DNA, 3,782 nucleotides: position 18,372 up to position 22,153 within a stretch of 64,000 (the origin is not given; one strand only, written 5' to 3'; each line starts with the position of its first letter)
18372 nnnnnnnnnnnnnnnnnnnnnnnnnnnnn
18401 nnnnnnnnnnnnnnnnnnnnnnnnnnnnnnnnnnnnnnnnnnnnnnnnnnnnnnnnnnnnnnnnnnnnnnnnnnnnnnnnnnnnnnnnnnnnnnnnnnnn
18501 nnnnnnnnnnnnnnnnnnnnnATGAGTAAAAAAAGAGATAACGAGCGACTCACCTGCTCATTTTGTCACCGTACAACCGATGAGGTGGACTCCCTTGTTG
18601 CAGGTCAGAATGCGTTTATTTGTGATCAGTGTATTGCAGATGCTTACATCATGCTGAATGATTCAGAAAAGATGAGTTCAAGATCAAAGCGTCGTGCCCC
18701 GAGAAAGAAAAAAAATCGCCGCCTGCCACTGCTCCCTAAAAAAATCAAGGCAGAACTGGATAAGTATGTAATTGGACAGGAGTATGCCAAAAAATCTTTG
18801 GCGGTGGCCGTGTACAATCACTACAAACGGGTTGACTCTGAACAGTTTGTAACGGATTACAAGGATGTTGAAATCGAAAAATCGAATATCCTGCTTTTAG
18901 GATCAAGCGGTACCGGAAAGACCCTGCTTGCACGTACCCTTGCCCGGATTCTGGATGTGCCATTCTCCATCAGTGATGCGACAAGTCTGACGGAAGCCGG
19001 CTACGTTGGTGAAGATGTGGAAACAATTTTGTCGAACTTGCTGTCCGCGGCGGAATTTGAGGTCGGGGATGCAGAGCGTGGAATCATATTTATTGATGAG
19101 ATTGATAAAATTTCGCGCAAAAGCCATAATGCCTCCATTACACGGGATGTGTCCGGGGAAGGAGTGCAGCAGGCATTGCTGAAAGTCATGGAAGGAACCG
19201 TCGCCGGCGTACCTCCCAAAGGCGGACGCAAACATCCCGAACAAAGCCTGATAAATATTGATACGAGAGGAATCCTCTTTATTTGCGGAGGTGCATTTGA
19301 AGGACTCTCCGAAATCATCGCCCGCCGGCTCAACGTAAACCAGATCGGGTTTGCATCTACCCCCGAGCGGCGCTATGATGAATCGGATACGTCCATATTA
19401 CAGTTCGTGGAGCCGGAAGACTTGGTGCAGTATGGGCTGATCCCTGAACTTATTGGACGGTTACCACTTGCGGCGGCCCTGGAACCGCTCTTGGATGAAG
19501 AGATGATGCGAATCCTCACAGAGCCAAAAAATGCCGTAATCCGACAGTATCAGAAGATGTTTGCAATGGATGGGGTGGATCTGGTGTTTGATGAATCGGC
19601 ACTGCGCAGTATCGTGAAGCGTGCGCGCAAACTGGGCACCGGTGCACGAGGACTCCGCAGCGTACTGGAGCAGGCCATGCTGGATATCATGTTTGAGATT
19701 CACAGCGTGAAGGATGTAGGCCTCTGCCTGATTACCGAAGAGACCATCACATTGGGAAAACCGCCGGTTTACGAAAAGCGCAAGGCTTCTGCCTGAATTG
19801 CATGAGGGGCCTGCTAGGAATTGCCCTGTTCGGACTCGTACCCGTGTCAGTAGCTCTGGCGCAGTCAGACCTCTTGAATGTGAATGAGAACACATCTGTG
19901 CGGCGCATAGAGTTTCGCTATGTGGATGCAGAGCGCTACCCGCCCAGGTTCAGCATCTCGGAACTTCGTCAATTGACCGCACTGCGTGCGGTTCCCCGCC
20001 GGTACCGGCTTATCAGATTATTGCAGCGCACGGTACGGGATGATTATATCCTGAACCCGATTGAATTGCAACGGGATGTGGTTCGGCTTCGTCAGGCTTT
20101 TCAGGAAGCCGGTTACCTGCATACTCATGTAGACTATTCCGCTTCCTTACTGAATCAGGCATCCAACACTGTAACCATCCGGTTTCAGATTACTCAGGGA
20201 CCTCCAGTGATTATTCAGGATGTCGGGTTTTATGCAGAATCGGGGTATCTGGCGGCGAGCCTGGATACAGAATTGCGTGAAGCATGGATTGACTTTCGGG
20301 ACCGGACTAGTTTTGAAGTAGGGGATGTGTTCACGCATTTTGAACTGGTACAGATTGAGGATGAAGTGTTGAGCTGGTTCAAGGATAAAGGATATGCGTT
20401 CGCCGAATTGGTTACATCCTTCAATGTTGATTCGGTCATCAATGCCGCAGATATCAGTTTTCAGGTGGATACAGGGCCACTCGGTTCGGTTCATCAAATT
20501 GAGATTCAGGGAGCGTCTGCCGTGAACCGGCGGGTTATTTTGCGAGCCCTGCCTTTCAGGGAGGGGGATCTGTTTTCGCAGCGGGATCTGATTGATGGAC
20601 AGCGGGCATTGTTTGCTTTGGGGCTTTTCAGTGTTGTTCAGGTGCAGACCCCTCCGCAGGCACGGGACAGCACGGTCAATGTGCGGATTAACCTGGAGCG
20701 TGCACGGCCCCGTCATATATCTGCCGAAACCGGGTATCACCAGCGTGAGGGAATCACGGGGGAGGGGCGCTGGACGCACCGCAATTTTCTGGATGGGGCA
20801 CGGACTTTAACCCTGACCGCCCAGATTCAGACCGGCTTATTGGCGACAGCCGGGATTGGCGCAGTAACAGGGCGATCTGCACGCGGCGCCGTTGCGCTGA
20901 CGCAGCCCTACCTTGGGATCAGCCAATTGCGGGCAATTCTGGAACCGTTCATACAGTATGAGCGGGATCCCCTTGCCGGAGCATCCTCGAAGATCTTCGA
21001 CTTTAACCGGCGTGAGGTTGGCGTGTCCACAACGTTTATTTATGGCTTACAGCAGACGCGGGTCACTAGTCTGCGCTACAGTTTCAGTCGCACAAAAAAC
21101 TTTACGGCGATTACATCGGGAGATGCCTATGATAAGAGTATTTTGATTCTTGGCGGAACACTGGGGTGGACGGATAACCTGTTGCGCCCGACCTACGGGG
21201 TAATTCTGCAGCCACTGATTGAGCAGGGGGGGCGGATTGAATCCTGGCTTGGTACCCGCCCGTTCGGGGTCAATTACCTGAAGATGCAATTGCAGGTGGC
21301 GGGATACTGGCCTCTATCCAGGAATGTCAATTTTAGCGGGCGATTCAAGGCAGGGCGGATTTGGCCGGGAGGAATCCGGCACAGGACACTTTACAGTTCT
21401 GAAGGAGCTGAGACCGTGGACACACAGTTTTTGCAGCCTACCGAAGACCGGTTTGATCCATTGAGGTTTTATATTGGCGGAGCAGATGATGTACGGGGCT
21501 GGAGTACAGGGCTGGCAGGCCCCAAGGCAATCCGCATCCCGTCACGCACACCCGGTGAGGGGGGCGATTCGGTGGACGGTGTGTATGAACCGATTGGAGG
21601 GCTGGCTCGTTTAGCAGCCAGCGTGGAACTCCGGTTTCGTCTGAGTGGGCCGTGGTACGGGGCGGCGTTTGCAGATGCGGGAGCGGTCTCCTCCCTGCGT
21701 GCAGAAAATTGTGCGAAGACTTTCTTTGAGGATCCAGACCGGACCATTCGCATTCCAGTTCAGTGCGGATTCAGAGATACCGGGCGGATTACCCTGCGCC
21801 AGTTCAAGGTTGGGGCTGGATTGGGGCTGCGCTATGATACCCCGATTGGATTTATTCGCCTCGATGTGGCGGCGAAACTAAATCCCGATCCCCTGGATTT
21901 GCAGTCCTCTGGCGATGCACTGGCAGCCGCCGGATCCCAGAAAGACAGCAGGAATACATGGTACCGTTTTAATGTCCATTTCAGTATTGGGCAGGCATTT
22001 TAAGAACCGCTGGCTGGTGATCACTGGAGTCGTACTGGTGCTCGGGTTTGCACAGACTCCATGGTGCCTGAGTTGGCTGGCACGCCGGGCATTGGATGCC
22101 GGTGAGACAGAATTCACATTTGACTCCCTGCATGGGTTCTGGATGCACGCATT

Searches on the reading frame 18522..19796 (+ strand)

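Call 58: search_protein_families(library=pfam, proteins=[window:18522-19796:+], max_evalue=0.0001)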
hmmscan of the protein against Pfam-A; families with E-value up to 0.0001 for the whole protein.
window:18522-19796:+ (424 aa): 10 families
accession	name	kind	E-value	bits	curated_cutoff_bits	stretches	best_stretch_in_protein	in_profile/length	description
PF07724.20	AAA_2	-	2e-30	106.4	27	1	119-315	2-164/166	AAA domain (Cdc48 subfamily)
PF00004.35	AAA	-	2.3e-16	60.9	21.2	1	123-226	1-95/131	ATPase family associated with various cellular activities (AAA)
PF06689.19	zf-C4_ClpX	-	2.4e-13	50.2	27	1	11-46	2-38/39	ClpX C4-type zinc finger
PF10431.15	ClpB_D2-small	-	3.6e-08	33.8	21.9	1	325-392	3-66/81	C-terminal, D2-small domain, of ClpB protein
PF07728.20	AAA_5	-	2.6e-06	27.9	22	1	122-200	1-81/139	AAA domain (dynein-related subfamily)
PF00493.29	MCM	-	7.1e-06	25.7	23.3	1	73-203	16-139/224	MCM P-loop domain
PF05496.18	RuvB_N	-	8.5e-06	26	27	0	84-201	10-100/159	Holliday junction DNA helicase RuvB P-loop domain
PF01078.27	Mg_chelatase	-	1.2e-05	25.2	20.3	0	121-145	23-47/207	Magnesium chelatase, subunit ChlI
PF00158.32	Sigma54_activat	-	3.6e-05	23.9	20.2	0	107-141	9-43/168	Sigma-54 interaction domain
PF13401.12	AAA_22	-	9.8e-05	23.1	27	0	120-199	5-98/130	AAA domain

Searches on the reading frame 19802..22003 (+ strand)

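Call 24: search_protein_families(library=pfam, proteins=[window:19802-22003:+], max_evalue=1)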
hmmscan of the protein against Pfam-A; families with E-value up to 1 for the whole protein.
window:19802-22003:+ (733 aa): 3 families
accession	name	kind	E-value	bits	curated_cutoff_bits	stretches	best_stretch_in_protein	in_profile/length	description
PF01103.29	Omp85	-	2.5e-29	103.3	24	1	357-733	17-325/325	Omp85 superfamily domain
PF07244.20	POTRA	-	5e-19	69.2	21.3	3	230-296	3-76/79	Surface antigen variable number repeat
PF25280.1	POTRA2_Toc75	-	0.016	15.8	27.5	1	182-211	72-101/112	Toc75-like, second POTRA domain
